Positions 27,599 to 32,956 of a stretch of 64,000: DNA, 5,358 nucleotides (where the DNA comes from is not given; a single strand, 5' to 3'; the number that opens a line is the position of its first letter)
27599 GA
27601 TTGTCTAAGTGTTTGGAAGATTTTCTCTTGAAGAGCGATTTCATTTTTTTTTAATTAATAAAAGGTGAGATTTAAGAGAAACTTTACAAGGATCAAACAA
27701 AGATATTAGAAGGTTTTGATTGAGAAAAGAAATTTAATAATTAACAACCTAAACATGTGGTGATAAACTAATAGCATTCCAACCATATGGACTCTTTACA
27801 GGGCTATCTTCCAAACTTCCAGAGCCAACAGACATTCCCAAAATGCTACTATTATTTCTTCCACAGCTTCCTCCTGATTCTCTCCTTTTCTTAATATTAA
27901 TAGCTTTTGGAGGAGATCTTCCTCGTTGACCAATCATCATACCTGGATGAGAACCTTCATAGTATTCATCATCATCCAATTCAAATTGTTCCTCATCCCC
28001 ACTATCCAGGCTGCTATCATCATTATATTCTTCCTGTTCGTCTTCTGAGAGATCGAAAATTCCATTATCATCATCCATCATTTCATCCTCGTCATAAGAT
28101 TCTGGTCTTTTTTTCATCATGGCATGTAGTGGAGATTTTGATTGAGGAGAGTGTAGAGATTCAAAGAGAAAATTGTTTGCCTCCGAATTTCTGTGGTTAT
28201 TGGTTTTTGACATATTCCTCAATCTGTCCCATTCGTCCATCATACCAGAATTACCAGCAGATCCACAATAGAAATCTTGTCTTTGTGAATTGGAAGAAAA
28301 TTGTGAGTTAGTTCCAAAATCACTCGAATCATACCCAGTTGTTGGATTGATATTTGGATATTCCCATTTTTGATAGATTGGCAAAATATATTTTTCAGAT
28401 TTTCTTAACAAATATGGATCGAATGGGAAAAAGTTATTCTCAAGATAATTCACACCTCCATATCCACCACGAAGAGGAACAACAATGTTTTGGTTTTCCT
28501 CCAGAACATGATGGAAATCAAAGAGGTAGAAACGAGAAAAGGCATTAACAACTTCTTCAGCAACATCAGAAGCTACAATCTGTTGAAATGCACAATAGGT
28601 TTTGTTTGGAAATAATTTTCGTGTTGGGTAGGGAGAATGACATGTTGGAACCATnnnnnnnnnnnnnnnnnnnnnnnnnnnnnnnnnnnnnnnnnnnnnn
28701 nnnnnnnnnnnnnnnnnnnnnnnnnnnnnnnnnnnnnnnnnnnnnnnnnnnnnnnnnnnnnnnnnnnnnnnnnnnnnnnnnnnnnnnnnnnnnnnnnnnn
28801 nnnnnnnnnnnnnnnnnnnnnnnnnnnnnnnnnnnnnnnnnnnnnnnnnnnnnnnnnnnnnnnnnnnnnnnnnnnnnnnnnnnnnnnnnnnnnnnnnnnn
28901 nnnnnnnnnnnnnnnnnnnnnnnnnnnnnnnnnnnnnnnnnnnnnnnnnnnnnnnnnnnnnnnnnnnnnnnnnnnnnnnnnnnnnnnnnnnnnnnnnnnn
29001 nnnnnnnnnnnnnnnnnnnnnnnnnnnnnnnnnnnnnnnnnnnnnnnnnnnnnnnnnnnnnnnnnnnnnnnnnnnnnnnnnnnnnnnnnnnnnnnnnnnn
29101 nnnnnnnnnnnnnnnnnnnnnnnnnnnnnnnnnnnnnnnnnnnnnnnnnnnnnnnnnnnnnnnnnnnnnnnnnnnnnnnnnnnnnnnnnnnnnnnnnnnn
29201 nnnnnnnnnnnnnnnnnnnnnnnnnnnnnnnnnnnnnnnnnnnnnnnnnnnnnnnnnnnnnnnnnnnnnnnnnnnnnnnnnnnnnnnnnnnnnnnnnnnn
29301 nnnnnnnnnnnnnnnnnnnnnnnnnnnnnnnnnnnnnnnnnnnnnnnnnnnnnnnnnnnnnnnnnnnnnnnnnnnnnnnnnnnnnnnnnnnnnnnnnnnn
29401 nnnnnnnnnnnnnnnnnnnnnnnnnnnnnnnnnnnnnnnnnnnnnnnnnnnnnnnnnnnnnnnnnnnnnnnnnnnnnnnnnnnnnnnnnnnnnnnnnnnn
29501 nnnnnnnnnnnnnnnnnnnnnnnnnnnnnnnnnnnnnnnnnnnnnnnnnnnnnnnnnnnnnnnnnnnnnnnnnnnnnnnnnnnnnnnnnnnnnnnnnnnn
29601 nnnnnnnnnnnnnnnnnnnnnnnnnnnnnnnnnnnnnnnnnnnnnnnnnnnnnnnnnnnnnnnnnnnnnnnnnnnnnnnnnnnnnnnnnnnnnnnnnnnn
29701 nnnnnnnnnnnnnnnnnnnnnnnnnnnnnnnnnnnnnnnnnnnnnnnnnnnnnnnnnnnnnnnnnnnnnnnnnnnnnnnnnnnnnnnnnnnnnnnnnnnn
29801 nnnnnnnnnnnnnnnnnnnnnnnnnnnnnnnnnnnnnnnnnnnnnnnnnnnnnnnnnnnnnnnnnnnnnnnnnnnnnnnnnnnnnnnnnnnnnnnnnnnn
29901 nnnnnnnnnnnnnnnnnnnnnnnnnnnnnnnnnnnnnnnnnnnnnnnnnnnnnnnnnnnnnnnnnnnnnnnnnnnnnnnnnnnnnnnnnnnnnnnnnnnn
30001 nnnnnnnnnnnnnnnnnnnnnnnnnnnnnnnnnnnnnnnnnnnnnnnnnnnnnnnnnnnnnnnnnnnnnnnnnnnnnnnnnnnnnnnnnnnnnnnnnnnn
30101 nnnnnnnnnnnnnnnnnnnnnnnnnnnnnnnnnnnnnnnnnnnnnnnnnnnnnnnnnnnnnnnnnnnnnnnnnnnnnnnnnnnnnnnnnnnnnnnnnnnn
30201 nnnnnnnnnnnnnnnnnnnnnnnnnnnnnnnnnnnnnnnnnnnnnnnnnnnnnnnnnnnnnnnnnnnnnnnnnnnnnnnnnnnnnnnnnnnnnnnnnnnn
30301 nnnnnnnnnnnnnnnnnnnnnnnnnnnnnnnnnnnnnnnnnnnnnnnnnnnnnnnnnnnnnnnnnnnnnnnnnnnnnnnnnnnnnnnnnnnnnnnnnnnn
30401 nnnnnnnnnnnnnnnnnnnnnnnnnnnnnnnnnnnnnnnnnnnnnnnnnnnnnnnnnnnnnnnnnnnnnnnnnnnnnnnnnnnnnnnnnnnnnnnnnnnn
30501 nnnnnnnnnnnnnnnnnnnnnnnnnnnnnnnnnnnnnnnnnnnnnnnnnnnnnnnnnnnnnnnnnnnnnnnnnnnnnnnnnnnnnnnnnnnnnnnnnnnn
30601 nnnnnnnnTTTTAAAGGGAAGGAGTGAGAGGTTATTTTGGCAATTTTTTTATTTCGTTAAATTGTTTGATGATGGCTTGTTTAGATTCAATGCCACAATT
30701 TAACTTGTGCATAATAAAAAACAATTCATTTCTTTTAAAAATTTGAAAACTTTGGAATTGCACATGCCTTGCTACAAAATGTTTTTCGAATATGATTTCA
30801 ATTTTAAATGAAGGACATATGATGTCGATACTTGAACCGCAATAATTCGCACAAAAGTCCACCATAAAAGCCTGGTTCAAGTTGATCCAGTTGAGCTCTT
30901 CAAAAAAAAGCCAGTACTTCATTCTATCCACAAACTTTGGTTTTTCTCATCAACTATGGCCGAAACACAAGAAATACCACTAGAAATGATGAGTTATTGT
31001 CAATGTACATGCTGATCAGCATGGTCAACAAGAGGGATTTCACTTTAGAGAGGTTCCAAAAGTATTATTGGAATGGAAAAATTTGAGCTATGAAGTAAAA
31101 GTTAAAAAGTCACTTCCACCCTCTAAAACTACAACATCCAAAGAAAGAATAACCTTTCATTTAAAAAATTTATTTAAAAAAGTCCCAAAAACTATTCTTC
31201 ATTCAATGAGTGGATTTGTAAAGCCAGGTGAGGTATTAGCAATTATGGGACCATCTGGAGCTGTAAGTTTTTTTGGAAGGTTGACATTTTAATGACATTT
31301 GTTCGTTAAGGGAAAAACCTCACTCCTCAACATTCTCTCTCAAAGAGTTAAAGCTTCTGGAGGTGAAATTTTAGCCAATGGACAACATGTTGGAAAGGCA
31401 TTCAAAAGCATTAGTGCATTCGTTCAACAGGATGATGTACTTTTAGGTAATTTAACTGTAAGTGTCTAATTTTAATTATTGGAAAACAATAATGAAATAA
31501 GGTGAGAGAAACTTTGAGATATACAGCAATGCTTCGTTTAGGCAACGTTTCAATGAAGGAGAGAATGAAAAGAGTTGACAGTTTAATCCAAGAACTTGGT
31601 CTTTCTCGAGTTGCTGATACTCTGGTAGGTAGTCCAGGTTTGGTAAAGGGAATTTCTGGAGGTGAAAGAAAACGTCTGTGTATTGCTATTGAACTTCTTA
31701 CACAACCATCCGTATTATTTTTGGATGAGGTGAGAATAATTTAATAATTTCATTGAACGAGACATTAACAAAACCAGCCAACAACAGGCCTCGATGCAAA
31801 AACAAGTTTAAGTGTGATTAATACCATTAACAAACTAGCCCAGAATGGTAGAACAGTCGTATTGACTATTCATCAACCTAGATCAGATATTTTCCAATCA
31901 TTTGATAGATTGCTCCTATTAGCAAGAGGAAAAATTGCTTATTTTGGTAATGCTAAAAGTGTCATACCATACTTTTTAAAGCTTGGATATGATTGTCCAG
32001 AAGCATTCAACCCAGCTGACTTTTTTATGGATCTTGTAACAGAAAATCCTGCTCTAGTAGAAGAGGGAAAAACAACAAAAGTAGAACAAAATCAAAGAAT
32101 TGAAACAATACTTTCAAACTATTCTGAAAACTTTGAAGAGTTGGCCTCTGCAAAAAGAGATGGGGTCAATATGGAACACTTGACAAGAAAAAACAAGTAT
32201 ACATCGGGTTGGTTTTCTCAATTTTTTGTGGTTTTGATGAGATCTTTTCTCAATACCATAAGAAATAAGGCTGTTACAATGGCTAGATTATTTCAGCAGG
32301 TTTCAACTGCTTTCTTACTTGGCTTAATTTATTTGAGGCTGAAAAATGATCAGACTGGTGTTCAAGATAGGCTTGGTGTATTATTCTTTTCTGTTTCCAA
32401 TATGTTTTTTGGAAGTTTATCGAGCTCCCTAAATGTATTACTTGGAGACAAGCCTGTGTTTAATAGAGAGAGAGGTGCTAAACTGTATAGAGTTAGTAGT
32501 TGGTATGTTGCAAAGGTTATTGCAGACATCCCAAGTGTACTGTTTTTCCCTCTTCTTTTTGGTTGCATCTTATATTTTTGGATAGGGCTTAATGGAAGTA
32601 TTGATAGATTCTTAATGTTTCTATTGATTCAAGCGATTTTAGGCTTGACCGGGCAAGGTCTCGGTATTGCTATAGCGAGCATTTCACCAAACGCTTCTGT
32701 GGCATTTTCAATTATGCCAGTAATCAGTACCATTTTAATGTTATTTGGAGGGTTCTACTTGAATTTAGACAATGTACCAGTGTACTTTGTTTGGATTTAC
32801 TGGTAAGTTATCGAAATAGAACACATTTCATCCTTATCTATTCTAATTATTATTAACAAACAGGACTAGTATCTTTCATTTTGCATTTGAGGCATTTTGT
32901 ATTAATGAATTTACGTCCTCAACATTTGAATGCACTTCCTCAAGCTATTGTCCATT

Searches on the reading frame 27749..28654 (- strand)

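Call 17: search_protein_families(library=pfam, proteins=[window:27749-28654:-], max_evalue=0.01)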
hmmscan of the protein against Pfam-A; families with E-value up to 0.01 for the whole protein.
window:27749-28654:- (301 aa): 1 family
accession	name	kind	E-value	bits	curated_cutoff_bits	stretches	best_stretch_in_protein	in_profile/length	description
PF05327.17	RRN3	-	2.7e-07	29.9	25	1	34-98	481-554/558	RNA polymerase I specific transcription initiation factor RRN3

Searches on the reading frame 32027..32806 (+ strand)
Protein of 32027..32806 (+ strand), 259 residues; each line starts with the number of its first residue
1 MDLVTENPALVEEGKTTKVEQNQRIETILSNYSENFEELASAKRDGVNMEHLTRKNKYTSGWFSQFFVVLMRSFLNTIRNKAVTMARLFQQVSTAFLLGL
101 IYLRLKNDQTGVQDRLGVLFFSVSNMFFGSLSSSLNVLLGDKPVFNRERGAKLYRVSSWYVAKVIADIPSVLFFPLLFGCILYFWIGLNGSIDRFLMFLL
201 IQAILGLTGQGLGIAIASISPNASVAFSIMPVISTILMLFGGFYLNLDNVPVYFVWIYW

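Call 17: search_protein_families(library=pfam, proteins=[window:32027-32806:+], max_evalue=0.01)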
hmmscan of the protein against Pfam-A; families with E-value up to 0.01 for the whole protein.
window:32027-32806:+ (259 aa): 3 families
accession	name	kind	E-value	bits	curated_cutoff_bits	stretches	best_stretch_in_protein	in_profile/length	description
PF01061.29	ABC2_membrane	-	6.2e-47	160.3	26.9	1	65-259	2-195/211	ABC-2 type transporter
PF12698.13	ABC2_membrane_3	-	1.3e-08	34.8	31.6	1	72-257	114-302/347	ABC-2 family transporter protein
PF10436.14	BCDHK_Adom3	-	0.0096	16.2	24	0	18-93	47-109/160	Mitochondrial branched-chain alpha-ketoacid dehydrogenase kinase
